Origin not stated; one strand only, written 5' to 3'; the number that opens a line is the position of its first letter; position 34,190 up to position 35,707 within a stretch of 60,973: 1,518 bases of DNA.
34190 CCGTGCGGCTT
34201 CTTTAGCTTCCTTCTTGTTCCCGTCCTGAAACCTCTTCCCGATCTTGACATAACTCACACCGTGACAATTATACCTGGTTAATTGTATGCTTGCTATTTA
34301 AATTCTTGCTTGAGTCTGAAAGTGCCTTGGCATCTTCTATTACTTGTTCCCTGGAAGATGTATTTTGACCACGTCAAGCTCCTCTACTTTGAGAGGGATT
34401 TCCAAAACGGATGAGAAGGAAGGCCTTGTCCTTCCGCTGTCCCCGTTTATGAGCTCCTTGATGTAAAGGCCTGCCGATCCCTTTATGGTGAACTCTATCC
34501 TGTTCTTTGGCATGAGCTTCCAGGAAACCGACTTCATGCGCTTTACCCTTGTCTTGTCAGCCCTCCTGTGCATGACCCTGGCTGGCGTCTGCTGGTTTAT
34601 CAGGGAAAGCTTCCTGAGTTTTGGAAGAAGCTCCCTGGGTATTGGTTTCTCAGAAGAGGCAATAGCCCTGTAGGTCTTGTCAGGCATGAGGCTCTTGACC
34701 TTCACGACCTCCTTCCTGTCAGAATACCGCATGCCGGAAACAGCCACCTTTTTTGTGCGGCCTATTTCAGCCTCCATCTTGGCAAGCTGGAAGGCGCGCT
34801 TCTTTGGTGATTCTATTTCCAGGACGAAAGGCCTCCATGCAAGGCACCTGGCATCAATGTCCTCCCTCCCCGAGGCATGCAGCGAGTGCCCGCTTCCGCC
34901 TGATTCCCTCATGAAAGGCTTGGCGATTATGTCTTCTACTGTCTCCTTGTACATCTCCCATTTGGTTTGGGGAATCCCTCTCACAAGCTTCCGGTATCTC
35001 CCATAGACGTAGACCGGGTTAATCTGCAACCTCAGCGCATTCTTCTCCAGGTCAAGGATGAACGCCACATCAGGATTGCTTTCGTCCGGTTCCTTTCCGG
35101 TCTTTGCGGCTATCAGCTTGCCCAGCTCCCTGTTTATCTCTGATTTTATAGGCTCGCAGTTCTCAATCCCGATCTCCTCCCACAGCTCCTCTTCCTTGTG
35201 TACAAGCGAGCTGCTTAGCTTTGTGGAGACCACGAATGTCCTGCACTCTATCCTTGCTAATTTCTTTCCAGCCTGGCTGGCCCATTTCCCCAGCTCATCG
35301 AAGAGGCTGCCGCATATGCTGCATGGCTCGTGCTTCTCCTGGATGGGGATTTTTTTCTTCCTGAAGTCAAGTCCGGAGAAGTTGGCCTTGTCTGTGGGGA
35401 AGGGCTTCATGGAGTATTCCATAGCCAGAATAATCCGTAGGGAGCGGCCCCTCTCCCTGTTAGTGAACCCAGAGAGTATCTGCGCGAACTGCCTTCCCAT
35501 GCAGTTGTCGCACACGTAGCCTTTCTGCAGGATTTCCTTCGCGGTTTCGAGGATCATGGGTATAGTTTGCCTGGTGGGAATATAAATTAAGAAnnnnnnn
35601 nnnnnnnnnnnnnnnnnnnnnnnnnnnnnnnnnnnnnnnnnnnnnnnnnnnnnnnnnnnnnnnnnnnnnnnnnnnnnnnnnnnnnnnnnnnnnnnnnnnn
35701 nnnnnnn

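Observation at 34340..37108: Tandem Pus10 paralogs: one intact, one fused to a nucleotidyltransferase domain, joined by a 399-bp near-identical tract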

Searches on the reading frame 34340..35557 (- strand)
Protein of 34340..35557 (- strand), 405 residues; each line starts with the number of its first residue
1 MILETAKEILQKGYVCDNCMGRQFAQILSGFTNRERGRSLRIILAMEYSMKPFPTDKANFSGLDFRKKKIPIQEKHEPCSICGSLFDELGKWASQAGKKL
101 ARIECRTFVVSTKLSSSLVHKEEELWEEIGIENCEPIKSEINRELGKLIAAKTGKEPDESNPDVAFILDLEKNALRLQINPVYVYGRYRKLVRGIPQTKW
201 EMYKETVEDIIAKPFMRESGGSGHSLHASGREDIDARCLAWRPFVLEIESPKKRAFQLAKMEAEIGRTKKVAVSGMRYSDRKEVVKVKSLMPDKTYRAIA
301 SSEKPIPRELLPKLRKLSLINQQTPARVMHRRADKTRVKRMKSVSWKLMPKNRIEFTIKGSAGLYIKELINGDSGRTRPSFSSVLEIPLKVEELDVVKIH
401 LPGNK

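Call 4: search_protein_families(library=pfam, proteins=[window:34340-35557:-], max_evalue=1)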
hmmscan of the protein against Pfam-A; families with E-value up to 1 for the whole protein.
window:34340-35557:- (405 aa): 4 families
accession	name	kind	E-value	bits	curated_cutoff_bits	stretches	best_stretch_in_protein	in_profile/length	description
PF21238.2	Pus10_C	-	7.1e-57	193.1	27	1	183-399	1-231/232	Pus10, C-terminal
PF22023.1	Pus10_THUMP_arc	-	8.1e-25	87.2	28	1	92-169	1-78/78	Pus10 THUMP domain, archaeal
PF02926.22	THUMP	-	0.00017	22.4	20.6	1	86-177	4-81/84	THUMP domain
PF11781.13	Zn_ribbon_RRN7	-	0.11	12.6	27.1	0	74-97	2-20/32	Zinc-finger of RNA-polymerase I-specific TFIIB, Rrn7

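Call 5: search_protein_families(library=ncbifam, proteins=[window:34340-35557:-], max_evalue=1)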
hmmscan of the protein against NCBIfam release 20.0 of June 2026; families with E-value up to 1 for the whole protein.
window:34340-35557:- (405 aa): 3 families
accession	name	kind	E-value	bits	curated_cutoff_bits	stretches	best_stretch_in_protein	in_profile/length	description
TIGR01213.2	pseudo_Pus10arc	equivalog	2.2e-124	415.4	200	1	4-400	1-402/402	tRNA pseudouridine(54/55) synthase Pus10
NF011139.0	PRK14554.1-5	equivalog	1.9e-25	89.4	428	2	75-202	93-220/360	pseudouridylate synthase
NF052264.1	retropep_RloA3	equivalog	0.076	12.7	210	1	218-298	42-120/159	retropepsin-like aspartic peptidase RloA3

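Call 10: find_related_loci(query=window:34340-35557:-, collection=genome_contigs, flank=10000)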
Query window:34340-35557:- (405 aa) in genome_contigs; peptide patterns used: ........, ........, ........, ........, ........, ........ (x = any residue, [..] = any of these).
106 stretches matched a pattern; 14 encode a relative of the query (tblastn E <= 1e-3); 14 distinct loci.
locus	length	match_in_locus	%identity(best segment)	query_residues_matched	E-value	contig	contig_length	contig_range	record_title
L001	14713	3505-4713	74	1-402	0e+0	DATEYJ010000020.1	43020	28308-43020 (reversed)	MAG TPA_asm: archaeon isolate SMAG_U8442 k141_173432, whole genome shotgun sequence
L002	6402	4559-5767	68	1-402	0e+0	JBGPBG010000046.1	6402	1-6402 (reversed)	MAG: Candidatus Aenigmatarchaeota archaeon isolate OBJ_0618_130150_110 k141_5515515_length_6402_cov_8.0632, whole genome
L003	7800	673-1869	59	1-401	7e-164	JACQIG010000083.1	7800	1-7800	MAG: Candidatus Aenigmatarchaeota archaeon isolate NC_groundwater_1119_Ag_S-0.1um_53_31 S_p1_S3_coassembly_k141_2019137,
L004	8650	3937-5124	55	2-399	7e-147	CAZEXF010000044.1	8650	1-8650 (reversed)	MAG TPA_asm: uncultured archaeon isolate SRP214966_co4_448 genome assembly, contig: NODE_9739_length_8650_cov_4.192787,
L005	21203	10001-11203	53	2-404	8e-145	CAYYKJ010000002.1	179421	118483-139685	MAG TPA_asm: uncultured archaeon isolate SRP141376_co1_226 genome assembly, contig: NODE_126_length_179421_cov_14.235234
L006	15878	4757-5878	55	3-401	2e-141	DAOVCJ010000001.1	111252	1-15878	MAG TPA_asm: Candidatus Aenigmatarchaeota archaeon isolate CSMAG_1028 CSMAG_1028_k141_36174_length_111252_cov_16.0000, w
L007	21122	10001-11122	54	3-401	8e-140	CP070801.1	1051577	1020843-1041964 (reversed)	MAG: Candidatus Aenigmatarchaeota archaeon isolate bin1364 chromosome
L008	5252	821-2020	51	2-399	3e-135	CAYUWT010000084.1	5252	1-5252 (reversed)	MAG TPA_asm: uncultured archaeon isolate binchicken_co21_273 genome assembly, contig: NODE_20567_length_5252_cov_6.03540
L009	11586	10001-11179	48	6-399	2e-129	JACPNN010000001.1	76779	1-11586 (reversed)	MAG: Candidatus Aenigmatarchaeota archaeon isolate NC_groundwater_576_Ag_S-0.2um_47_17 S36_SO-2_scaffold_14154, whole ge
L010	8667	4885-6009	48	2-404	6e-128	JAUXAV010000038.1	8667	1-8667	MAG: Candidatus Aenigmatarchaeota archaeon isolate CSMAG_2771 CSMAG_2771_k141_864526_length_8667_cov_178.1717, whole gen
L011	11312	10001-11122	50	3-400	2e-125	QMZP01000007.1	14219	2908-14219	MAG: Candidatus Aenigmatarchaeota archaeon isolate B8_G16 B8_Guay16_scaffold_02592, whole genome shotgun sequence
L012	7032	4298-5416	48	4-400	1e-122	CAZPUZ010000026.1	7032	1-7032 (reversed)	MAG TPA_asm: uncultured archaeon isolate binchicken_co19_610 genome assembly, contig: NODE_18826_length_7032_cov_3.50293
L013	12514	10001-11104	48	2-400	3e-119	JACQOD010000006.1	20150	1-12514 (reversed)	MAG: Candidatus Aenigmatarchaeota archaeon isolate NC_groundwater_1272_Ag_S-0.2um_63_33 S_p2_S4_coassembly_k141_119599,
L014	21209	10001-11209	69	1-403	0e+0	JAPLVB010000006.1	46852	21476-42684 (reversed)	MAG: Candidatus Aenigmatarchaeota archaeon isolate LacPavin_0920_SED5_MAG_47_10 LacPavin_0920_SED5_scaffold_502546, whol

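Call 43: search_solved_structures(query=window:34340-35557:-, max_evalue=0.001, show_alignments=2)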
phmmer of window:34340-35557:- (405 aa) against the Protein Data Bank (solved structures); distinct sequences matched with E-value up to 0.001: 1.
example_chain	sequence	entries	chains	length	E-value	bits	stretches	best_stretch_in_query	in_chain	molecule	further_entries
2v9k_A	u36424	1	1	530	1e-25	93.8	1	180-399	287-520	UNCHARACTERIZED PROTEIN FLJ32312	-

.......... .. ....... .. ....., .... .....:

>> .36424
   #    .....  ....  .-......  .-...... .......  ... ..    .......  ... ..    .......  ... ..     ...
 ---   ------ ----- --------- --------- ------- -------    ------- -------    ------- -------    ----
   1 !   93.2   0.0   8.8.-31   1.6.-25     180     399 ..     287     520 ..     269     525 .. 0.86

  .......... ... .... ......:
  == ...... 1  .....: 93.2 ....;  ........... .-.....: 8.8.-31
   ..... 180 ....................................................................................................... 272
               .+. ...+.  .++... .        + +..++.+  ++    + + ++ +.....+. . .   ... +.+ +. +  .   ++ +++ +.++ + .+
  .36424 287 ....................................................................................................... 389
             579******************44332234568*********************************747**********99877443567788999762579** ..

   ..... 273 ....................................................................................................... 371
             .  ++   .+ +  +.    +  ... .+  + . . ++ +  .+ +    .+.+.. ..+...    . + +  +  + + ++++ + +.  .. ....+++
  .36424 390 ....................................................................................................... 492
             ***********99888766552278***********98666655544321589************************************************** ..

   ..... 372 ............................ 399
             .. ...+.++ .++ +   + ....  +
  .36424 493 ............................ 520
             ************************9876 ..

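Call 60: find_encoding_contigs(protein=window:34340-35557:-, flank=6000, max_places=10)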
Protein window:34340-35557:- (405 aa): 2 contigs read that carry it; 2 places shown.
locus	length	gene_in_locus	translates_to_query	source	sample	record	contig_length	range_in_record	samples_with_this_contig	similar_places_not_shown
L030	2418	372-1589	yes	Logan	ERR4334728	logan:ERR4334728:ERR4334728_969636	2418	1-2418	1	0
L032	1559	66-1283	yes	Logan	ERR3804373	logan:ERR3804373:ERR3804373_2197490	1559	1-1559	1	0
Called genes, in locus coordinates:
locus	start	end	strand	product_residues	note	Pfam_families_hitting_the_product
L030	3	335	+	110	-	?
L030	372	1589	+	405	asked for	PF22023:Pus10_THUMP_arc, PF21238:Pus10_C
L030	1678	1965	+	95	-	PF01157:Ribosomal_L21e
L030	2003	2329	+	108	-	PF03874:RNA_pol_Rpb4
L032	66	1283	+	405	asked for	PF22023:Pus10_THUMP_arc, PF21238:Pus10_C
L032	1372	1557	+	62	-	?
